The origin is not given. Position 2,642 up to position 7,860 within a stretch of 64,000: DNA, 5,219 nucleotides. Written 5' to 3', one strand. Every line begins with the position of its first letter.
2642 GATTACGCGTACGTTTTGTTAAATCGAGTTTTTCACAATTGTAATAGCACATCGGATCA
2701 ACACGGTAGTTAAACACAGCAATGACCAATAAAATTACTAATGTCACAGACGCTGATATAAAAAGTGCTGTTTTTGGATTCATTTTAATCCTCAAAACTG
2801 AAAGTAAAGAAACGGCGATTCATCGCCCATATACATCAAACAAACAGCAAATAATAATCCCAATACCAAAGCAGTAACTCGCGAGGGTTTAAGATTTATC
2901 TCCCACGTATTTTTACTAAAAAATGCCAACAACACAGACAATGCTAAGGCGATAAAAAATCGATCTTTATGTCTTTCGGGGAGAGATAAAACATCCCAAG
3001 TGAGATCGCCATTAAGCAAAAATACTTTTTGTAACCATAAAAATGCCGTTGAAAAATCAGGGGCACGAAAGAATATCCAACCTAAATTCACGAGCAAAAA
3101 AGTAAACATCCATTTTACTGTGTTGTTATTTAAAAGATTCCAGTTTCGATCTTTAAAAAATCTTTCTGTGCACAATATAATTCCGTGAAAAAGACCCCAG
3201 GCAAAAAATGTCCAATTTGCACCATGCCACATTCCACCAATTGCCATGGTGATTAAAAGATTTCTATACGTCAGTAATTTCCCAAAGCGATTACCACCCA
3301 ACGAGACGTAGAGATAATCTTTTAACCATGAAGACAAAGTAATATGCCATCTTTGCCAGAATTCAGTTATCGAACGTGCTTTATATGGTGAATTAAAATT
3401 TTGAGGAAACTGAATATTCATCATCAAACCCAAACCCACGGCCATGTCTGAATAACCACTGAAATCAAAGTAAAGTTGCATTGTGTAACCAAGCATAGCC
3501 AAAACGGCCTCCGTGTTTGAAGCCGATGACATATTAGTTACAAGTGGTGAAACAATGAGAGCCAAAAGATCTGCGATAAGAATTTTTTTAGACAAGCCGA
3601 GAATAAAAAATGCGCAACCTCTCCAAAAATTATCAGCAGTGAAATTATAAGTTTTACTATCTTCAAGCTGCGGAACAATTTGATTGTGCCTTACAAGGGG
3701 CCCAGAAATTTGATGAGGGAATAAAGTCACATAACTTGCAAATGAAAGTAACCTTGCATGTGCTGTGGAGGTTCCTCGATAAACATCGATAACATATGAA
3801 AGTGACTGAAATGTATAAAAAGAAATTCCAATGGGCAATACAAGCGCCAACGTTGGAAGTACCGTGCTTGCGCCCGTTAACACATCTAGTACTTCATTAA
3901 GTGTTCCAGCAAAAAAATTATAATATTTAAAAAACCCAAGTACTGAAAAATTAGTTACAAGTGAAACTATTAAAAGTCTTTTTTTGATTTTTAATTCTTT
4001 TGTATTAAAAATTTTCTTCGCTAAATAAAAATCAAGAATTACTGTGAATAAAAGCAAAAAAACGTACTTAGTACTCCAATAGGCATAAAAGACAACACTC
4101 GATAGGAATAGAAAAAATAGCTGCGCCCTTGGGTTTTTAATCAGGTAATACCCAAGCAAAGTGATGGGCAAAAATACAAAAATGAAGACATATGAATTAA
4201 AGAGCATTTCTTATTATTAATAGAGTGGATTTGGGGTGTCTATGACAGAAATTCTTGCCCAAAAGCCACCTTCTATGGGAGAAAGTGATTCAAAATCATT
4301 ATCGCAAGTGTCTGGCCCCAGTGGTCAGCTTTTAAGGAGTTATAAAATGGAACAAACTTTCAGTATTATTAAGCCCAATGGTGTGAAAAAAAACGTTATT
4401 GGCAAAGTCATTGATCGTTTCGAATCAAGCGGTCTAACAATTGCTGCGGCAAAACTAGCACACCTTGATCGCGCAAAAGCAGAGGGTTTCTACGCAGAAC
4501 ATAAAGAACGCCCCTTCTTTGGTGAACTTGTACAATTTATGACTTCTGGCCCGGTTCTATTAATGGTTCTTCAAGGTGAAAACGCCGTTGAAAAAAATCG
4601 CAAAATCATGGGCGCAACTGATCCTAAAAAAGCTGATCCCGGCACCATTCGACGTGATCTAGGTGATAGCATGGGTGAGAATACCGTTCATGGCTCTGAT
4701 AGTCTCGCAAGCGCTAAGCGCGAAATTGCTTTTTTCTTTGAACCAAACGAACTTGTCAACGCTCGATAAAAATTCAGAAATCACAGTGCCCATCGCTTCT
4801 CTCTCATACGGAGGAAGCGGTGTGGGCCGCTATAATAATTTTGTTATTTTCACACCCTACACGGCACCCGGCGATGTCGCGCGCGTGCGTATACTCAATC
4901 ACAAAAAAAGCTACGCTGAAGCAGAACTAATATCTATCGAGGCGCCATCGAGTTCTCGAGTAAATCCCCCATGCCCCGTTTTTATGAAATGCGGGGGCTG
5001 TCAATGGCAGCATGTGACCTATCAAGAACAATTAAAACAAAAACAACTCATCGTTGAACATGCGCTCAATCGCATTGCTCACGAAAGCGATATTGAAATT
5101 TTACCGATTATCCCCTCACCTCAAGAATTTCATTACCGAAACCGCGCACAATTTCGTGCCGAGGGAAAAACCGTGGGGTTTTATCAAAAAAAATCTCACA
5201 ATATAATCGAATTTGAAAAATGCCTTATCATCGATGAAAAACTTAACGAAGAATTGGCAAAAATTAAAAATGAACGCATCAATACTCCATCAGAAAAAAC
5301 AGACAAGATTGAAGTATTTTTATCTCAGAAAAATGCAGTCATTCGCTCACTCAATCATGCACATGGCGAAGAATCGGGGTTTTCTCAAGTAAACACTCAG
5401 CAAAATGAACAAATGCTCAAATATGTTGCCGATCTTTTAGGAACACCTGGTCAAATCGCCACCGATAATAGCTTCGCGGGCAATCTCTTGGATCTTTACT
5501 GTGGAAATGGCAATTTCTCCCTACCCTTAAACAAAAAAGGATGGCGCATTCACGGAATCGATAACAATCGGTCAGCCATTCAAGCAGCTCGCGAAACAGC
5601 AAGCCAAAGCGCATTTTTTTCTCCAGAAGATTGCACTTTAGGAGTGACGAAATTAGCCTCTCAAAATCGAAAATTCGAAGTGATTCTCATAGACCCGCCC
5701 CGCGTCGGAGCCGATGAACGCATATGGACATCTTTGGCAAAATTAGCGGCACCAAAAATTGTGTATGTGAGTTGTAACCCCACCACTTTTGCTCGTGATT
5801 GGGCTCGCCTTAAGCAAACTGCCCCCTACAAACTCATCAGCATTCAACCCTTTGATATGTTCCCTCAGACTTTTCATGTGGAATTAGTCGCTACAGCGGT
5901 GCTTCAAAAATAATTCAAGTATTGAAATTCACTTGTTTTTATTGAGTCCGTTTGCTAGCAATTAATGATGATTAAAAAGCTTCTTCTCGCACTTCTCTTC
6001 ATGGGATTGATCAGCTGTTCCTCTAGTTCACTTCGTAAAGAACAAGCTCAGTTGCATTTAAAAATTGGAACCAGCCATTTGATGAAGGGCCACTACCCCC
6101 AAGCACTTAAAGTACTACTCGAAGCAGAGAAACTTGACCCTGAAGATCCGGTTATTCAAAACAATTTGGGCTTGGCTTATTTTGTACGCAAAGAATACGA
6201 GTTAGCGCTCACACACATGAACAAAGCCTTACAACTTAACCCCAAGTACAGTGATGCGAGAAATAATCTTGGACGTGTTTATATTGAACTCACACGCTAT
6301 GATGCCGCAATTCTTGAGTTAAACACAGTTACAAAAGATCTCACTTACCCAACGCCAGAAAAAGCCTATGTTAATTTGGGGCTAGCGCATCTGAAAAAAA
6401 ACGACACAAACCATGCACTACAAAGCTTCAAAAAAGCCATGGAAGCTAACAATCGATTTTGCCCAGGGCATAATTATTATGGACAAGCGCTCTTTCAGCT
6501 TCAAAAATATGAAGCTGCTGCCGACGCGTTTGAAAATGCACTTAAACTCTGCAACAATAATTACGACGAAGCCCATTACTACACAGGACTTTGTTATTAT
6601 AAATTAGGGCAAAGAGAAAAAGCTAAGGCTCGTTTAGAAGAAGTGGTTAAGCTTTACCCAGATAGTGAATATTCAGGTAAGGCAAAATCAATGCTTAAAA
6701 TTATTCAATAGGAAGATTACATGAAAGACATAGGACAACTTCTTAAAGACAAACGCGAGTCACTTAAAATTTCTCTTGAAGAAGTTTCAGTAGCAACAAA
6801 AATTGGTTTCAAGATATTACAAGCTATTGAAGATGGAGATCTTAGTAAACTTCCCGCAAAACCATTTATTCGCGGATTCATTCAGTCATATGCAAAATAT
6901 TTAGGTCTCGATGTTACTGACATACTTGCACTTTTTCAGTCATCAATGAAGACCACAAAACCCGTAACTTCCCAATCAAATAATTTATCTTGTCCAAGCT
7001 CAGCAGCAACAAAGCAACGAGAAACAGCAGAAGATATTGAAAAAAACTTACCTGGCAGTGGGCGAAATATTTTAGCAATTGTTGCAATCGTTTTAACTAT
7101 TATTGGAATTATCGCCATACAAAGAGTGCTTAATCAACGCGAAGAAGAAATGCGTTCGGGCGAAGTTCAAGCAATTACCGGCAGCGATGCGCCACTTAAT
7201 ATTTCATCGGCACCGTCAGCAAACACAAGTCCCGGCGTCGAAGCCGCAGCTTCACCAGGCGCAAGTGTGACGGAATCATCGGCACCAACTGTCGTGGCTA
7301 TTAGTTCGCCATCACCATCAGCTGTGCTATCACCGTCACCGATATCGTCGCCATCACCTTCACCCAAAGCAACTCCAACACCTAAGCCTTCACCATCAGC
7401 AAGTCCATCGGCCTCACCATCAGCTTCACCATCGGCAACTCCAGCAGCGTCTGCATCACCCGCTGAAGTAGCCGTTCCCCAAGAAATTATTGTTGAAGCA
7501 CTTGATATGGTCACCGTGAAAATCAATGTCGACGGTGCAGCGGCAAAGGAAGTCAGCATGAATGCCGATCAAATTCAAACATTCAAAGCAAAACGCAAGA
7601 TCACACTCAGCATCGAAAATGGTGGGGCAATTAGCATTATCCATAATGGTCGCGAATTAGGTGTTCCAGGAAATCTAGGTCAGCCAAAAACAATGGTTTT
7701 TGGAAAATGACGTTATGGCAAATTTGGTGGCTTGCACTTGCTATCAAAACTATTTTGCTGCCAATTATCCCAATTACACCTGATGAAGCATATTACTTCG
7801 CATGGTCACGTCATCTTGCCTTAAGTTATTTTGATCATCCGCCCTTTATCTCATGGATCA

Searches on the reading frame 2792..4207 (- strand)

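Call 22: search_protein_families(library=pfam, proteins=[window:2792-4207:-], max_evalue=0.001)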
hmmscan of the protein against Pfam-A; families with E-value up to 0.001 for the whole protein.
window:2792-4207:- (471 aa): 1 family
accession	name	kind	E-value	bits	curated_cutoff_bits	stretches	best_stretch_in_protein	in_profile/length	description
PF03062.24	MBOAT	-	2e-27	96.8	27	1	153-353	81-299/337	MBOAT, membrane-bound O-acyltransferase family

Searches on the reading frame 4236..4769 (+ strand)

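Call 22: search_protein_families(library=pfam, proteins=[window:4236-4769:+], max_evalue=0.001)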
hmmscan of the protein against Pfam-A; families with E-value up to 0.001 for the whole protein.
window:4236-4769:+ (177 aa): 1 family
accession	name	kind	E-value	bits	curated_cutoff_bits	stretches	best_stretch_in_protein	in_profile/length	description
PF00334.24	NDK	-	1.2e-56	190.8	27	1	39-172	1-134/135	Nucleoside diphosphate kinase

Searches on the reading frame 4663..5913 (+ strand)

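Call 22: search_protein_families(library=pfam, proteins=[window:4663-5913:+], max_evalue=0.001)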
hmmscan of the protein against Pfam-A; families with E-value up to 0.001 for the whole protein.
window:4663-5913:+ (416 aa): 8 families
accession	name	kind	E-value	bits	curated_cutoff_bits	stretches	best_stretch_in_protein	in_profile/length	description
PF05958.17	tRNA_U5-meth_tr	-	1.9e-25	90.1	23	2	335-407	281-349/357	tRNA (Uracil-5-)-methyltransferase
PF01938.26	TRAM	-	1.9e-09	37.7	21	1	37-90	5-61/61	TRAM domain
PF13847.12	Methyltransf_31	-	1e-08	35.4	27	1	274-376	6-115/145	Methyltransferase domain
PF05175.20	MTS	-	8.8e-07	29.2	23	1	269-347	29-108/170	Methyltransferase small domain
PF13649.12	Methyltransf_25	-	3e-06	28.3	27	1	276-343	2-70/97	Methyltransferase domain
PF08242.18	Methyltransf_12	-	5.7e-05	24.2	30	1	276-342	1-70/98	Methyltransferase domain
PF13489.12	Methyltransf_23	-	0.00013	22.2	27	1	269-341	20-85/164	Methyltransferase domain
PF03848.20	TehB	-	0.00031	20.7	20.4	1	273-318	32-77/193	Tellurite resistance protein TehB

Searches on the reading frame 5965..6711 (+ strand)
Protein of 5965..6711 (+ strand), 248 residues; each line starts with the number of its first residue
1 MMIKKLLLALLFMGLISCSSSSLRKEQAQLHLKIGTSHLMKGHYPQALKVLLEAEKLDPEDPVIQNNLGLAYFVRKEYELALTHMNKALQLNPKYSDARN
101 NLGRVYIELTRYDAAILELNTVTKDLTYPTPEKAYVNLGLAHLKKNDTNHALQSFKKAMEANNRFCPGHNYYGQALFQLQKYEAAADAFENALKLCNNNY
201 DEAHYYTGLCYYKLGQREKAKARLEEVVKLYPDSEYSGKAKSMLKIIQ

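Call 22: search_protein_families(library=pfam, proteins=[window:5965-6711:+], max_evalue=0.001)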
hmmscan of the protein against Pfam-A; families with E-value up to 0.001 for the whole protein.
window:5965-6711:+ (248 aa): 23 families
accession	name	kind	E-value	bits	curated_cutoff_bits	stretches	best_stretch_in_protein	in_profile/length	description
PF07719.23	TPR_2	-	4.8e-37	123.4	27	3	65-95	4-34/34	Tetratricopeptide repeat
PF00515.34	TPR_1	-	1.6e-28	97.7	27.8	2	65-95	4-34/34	Tetratricopeptide repeat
PF13432.12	TPR_16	-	1.1e-24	86.9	32.7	3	32-95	1-64/65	Tetratricopeptide repeat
PF13414.12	TPR_11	-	5.5e-24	84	26.8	3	41-73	7-39/42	TPR repeat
PF13181.12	TPR_8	-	1.6e-23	81.2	25.7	1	133-163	2-32/34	Tetratricopeptide repeat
PF14559.12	TPR_19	-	1.1e-21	77.3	25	2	76-125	5-54/68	Tetratricopeptide repeat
PF13424.12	TPR_12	-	4.9e-21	75.1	30.1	2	64-119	5-68/77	Tetratricopeptide repeat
PF13428.12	TPR_14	-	1.2e-18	66.1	23.5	0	67-104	6-43/44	Tetratricopeptide repeat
PF13174.12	TPR_6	-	3.9e-17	62.1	26.3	1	202-234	1-33/33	Tetratricopeptide repeat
PF13431.12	TPR_17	-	3.6e-15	55.3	24.4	1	85-116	2-33/34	Tetratricopeptide repeat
PF12895.13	ANAPC3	-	9.7e-14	51.9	27.2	1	130-191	22-81/82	Anaphase-promoting complex, cyclosome, subunit 3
PF13371.12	TPR_9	-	1.4e-13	51.1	35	0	70-121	3-54/73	Tetratricopeptide repeat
PF13374.12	TPR_10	-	1.4e-09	38.1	27.5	0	65-91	5-31/42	Tetratricopeptide repeat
PF13176.12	TPR_7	-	5.7e-09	35.8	27.9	0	134-161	1-28/36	Tetratricopeptide repeat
PF23914.1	TPR_CcmH_CycH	-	2.1e-08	34.6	42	0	133-233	51-153/158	Cytochrome c-type biogenesis protein H TPR domain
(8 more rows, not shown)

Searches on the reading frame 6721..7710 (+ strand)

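Call 22: search_protein_families(library=pfam, proteins=[window:6721-7710:+], max_evalue=0.001)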
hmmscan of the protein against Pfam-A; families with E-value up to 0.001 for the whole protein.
window:6721-7710:+ (329 aa): 2 families
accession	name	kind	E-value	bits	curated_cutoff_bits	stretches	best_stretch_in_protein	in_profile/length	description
PF13413.12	HTH_25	-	1.9e-20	72.9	24.6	1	7-65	1-59/62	Helix-turn-helix domain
PF12844.13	HTH_19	-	0.00055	20.2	30.2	0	5-70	1-60/64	Helix-turn-helix domain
